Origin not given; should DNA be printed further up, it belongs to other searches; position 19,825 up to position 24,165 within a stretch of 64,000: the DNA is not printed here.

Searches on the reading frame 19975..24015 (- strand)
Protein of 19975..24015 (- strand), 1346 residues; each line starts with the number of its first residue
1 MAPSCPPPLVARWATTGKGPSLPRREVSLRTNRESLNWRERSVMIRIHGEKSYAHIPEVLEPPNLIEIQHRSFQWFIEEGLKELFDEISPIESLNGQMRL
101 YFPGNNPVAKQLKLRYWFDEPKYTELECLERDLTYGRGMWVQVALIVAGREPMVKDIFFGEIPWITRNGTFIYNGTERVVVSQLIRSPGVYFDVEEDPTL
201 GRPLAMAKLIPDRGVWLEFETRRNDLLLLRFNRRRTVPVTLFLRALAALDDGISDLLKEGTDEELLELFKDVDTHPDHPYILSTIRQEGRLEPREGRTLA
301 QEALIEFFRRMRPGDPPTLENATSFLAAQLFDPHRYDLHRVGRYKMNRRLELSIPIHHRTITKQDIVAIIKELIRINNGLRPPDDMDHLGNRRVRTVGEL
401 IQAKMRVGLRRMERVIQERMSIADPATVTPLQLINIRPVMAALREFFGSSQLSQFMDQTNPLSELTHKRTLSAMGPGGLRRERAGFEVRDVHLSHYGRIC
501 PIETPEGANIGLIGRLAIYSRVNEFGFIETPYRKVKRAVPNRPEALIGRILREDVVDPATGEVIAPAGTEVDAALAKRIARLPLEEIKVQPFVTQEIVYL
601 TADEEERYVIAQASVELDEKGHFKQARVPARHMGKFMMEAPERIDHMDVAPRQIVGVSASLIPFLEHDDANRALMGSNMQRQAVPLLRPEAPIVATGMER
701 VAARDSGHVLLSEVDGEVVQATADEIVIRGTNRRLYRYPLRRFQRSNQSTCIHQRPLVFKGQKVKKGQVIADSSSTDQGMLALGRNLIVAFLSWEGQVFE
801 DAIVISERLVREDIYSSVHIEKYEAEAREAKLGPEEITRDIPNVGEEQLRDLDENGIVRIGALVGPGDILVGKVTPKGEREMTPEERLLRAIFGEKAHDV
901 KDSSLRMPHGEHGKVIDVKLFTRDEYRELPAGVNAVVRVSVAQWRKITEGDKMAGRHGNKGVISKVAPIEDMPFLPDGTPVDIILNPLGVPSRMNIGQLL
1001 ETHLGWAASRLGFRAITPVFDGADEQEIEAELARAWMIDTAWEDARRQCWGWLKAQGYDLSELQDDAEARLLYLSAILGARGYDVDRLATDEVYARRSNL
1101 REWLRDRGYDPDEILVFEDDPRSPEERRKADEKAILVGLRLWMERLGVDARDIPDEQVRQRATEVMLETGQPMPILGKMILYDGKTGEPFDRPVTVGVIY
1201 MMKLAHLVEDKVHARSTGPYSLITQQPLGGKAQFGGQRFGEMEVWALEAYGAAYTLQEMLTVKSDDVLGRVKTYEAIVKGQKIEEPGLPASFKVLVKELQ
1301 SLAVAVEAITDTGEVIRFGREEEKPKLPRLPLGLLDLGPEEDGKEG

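Call 51: search_protein_families(library=pfam, proteins=[window:19975-24015:-], max_evalue=0.00001)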
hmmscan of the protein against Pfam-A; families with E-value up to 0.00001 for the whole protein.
window:19975-24015:- (1346 aa): 6 families
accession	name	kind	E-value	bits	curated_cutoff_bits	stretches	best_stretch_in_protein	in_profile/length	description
PF00562.33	RNA_pol_Rpb2_6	-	4e-123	411.7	23.4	2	713-1035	3-311/373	RNA polymerase Rpb2, domain 6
PF04561.19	RNA_pol_Rpb2_2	-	1.6e-30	106.7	21.7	1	186-395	1-190/190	RNA polymerase Rpb2, domain 2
PF04565.21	RNA_pol_Rpb2_3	-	4.9e-28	97.5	21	1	454-522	1-68/68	RNA polymerase Rpb2, domain 3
PF04560.25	RNA_pol_Rpb2_7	-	2.6e-27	95.5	32.1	1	1235-1310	1-86/87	RNA polymerase Rpb2, domain 7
PF10385.14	RNA_pol_Rpb2_45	-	2.6e-23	82.3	28.2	1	589-650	4-66/66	RNA polymerase beta subunit external 1 domain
PF04563.20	RNA_pol_Rpb2_1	-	1.4e-12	48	28.2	1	64-439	1-201/203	RNA polymerase beta subunit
